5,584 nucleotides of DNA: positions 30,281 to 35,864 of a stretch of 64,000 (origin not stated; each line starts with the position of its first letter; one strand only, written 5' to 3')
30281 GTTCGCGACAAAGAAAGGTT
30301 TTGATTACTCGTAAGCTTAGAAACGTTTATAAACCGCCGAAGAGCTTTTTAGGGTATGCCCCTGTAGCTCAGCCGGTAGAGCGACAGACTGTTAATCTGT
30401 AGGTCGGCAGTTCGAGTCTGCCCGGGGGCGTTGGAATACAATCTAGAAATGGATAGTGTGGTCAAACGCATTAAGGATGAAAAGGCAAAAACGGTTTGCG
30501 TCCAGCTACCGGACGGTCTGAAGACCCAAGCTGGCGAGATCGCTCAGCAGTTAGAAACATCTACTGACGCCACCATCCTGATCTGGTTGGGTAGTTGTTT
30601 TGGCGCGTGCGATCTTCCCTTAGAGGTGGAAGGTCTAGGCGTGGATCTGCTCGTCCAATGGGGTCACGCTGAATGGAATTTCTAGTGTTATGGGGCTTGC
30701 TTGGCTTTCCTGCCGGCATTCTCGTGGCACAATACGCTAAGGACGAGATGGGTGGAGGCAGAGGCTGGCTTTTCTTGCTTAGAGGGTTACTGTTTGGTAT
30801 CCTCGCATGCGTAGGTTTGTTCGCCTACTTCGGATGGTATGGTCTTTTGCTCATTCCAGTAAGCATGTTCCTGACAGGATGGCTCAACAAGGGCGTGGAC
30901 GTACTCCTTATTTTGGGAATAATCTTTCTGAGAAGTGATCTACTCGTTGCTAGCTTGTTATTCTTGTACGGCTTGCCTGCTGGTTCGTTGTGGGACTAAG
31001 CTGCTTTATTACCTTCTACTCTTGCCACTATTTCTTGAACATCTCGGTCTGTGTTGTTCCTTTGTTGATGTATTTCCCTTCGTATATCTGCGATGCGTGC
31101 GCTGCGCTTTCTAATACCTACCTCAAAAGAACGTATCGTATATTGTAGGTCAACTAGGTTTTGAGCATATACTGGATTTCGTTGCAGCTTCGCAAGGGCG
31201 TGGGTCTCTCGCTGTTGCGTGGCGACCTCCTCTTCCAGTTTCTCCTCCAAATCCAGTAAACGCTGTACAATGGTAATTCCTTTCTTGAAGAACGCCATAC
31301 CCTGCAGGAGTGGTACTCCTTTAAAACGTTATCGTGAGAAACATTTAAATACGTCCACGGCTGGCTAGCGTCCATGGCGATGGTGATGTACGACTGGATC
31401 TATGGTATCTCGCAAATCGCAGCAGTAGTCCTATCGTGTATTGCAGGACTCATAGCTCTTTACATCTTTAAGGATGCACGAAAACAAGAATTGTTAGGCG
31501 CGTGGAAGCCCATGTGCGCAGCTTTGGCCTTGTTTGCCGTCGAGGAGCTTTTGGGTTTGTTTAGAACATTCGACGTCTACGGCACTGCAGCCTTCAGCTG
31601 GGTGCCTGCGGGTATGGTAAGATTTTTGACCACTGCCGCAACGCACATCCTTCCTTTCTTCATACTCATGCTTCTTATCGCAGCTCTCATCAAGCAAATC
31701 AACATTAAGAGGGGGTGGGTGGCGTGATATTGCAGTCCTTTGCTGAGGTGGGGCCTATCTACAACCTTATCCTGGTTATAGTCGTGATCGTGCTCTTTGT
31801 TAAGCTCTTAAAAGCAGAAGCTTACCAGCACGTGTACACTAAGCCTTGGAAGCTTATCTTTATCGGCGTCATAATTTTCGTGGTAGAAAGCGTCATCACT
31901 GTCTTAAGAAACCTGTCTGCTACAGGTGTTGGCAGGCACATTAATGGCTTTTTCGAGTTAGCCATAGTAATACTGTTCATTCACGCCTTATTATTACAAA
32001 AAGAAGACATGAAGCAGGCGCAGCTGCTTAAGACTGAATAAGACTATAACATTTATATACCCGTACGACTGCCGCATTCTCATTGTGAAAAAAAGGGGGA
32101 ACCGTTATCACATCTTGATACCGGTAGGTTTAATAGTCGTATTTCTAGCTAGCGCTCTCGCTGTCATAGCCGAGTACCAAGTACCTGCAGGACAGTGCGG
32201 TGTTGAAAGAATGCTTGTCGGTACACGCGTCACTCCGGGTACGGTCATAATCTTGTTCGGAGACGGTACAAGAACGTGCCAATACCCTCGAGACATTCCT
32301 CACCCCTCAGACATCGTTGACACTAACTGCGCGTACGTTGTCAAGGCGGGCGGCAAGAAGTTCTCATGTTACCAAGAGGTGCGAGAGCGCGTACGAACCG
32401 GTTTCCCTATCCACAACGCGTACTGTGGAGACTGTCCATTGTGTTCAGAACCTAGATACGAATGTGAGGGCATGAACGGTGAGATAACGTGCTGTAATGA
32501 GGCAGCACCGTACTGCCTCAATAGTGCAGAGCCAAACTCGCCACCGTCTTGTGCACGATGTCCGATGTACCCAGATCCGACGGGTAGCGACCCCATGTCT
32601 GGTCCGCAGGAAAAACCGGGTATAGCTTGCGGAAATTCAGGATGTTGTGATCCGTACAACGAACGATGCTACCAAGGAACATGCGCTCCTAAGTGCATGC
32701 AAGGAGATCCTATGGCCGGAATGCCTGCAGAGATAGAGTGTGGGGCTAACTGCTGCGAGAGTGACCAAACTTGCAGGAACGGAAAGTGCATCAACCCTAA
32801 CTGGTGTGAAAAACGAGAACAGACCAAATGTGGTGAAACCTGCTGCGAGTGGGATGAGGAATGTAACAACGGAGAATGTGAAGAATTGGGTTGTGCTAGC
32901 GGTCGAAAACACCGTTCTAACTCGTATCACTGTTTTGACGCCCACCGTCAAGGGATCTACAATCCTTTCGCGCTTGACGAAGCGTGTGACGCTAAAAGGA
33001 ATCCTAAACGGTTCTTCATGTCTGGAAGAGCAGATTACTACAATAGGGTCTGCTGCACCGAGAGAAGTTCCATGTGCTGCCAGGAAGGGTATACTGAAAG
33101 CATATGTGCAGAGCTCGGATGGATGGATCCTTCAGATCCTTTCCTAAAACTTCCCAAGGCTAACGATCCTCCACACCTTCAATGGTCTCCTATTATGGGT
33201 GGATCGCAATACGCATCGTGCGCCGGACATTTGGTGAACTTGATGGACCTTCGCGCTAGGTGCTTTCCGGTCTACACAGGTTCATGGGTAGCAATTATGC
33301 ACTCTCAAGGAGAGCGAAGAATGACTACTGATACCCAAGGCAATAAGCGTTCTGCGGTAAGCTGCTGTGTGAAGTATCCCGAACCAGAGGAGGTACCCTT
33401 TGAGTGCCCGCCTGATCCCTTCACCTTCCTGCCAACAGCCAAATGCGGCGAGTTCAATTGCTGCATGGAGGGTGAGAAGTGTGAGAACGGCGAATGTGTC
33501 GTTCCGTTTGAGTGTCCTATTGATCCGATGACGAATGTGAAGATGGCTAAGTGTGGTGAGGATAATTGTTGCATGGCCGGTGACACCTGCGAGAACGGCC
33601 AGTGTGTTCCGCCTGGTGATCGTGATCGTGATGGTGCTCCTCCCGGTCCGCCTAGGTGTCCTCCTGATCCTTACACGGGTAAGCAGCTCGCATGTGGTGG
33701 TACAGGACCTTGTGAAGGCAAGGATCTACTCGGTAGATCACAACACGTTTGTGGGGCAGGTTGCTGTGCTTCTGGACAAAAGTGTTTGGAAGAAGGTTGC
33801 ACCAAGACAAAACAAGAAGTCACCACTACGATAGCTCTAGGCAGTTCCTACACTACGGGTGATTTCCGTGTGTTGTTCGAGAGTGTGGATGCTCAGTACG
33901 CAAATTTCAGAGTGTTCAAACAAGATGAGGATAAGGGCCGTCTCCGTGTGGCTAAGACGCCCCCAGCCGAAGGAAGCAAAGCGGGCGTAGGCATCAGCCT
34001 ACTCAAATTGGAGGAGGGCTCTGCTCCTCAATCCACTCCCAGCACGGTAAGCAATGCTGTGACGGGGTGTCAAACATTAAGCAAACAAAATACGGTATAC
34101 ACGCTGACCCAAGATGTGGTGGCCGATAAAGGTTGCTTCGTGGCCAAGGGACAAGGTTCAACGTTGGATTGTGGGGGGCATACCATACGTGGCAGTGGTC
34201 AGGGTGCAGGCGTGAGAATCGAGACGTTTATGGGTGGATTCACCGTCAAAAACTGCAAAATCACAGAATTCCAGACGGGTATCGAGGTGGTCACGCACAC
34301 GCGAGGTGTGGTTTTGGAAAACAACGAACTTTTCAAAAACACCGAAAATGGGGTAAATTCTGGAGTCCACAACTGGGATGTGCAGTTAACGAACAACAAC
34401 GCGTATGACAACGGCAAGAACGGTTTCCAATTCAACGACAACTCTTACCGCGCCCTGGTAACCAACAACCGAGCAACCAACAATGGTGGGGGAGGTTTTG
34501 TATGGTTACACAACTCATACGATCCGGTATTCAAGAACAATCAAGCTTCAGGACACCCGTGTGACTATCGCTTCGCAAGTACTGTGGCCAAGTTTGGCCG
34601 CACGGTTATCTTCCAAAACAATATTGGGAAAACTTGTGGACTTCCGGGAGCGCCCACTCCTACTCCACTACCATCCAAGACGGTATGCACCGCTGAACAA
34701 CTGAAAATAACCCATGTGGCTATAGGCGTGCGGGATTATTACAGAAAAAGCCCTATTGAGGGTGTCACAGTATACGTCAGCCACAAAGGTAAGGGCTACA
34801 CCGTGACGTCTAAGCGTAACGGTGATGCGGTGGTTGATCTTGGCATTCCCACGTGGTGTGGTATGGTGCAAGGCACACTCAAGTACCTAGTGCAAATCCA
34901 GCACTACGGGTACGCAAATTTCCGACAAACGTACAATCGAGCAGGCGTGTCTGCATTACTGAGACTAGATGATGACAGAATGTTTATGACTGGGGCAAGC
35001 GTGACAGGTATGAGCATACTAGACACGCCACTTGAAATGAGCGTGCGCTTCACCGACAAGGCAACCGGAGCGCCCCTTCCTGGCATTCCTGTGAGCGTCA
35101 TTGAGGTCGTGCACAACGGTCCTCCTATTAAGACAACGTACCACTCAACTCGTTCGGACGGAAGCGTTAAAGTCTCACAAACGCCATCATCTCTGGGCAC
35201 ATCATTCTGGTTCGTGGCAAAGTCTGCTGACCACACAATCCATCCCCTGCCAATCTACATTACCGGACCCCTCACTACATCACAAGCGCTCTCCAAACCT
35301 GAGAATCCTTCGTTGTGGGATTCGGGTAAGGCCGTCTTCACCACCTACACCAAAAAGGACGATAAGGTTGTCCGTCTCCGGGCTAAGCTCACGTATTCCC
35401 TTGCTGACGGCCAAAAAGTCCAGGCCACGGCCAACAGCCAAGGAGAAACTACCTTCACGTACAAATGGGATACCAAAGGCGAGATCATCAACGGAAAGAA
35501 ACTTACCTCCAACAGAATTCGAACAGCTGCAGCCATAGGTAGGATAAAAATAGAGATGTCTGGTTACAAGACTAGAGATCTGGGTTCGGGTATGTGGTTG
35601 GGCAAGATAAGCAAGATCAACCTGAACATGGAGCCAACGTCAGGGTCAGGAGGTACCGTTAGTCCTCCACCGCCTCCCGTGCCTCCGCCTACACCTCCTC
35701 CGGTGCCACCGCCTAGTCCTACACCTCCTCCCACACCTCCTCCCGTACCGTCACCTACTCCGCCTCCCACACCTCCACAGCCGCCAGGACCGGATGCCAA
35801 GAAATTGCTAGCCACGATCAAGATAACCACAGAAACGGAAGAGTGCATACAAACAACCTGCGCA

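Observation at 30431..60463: About 30 kb accessory island of convergent giant cysteine-rich surface proteins with lectin, integrin-like, beta-helix and lipase domains; candidate host or cell-cell interaction apparatus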

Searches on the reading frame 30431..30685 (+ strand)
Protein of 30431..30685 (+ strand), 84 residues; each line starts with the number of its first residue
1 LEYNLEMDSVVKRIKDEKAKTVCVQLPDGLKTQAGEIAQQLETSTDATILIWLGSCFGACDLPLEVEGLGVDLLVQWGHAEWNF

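Call 101: search_protein_families(library=pfam, proteins=[window:30431-30685:+], max_evalue=0.001)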
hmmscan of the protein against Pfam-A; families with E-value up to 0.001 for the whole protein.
window:30431-30685:+ (84 aa): 1 family
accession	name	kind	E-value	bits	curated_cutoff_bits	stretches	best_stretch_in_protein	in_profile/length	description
PF01866.22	Diphthamide_syn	-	1.7e-10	41.2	33.2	1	26-81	1-56/302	Putative diphthamide synthesis protein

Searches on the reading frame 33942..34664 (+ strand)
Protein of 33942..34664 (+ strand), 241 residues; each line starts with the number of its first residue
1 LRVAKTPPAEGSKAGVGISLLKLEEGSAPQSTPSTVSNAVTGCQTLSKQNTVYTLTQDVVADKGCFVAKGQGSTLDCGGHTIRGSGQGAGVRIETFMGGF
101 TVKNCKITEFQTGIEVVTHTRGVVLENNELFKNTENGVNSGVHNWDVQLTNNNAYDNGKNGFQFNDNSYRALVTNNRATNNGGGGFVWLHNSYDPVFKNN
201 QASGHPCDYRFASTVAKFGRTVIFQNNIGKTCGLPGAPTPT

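Call 66: search_protein_families(library=ncbifam, proteins=[window:33942-34664:+], max_evalue=0.1)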
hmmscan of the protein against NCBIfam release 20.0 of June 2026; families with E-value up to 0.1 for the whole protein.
window:33942-34664:+ (241 aa): 2 families
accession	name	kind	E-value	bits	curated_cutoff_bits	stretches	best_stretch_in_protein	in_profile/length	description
TIGR03804.1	para_beta_helix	repeat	0.00083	19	19.45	1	167-204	6-41/44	parallel beta-helix repeat protein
TIGR04247.1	NosD_copper_fam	subfamily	0.026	13.1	300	1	86-180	73-169/377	nitrous oxide reductase family maturation protein NosD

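Call 84: search_protein_families(library=phrogs, proteins=[window:33942-34664:+], max_evalue=0.01)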
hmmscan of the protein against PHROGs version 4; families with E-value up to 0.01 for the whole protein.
window:33942-34664:+ (241 aa): 0 families

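Call 88: search_protein_families(library=pfam, proteins=[window:33942-34664:+], max_evalue=0.5)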
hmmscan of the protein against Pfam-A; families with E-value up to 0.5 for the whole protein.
window:33942-34664:+ (241 aa): 2 families
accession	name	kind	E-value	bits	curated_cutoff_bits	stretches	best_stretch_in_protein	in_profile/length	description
PF13229.12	Beta_helix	-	7.9e-13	48.8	25.9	1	64-201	25-157/158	Right handed beta helix region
PF05048.19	NosD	-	1.1e-08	35.2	23.6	1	38-200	3-168/212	Periplasmic copper-binding protein (NosD)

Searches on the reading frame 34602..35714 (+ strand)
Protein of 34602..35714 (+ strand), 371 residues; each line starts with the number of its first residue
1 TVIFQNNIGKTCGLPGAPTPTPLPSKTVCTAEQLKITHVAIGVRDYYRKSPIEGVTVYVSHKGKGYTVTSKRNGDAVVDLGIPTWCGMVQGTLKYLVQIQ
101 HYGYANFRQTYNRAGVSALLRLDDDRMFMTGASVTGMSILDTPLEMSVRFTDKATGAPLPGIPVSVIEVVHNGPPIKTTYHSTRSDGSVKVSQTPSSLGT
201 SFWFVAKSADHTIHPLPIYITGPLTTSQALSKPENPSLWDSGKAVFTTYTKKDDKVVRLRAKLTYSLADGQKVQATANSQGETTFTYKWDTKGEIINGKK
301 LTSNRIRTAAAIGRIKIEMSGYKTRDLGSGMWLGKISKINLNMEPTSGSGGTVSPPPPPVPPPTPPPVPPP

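Call 88: search_protein_families(library=pfam, proteins=[window:34602-35714:+], max_evalue=0.5)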
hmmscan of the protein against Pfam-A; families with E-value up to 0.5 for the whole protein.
window:34602-35714:+ (371 aa): 4 families
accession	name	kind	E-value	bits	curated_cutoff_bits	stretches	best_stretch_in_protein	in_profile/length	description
PF13620.12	CarboxypepD_reg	-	0.0047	17.7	32.3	1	43-79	6-43/82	Carboxypeptidase regulatory-like domain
PF02369.22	Big_1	-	0.0052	17.3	34.9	0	146-200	21-73/93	Bacterial Ig-like domain (group 1)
PF13715.12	CarbopepD_reg_2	-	0.052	14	32.2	0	44-67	6-29/88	CarboxypepD_reg-like domain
PF06998.16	DUF1307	-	0.13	12.8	28.3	1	240-269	9-38/123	Protein of unknown function (DUF1307)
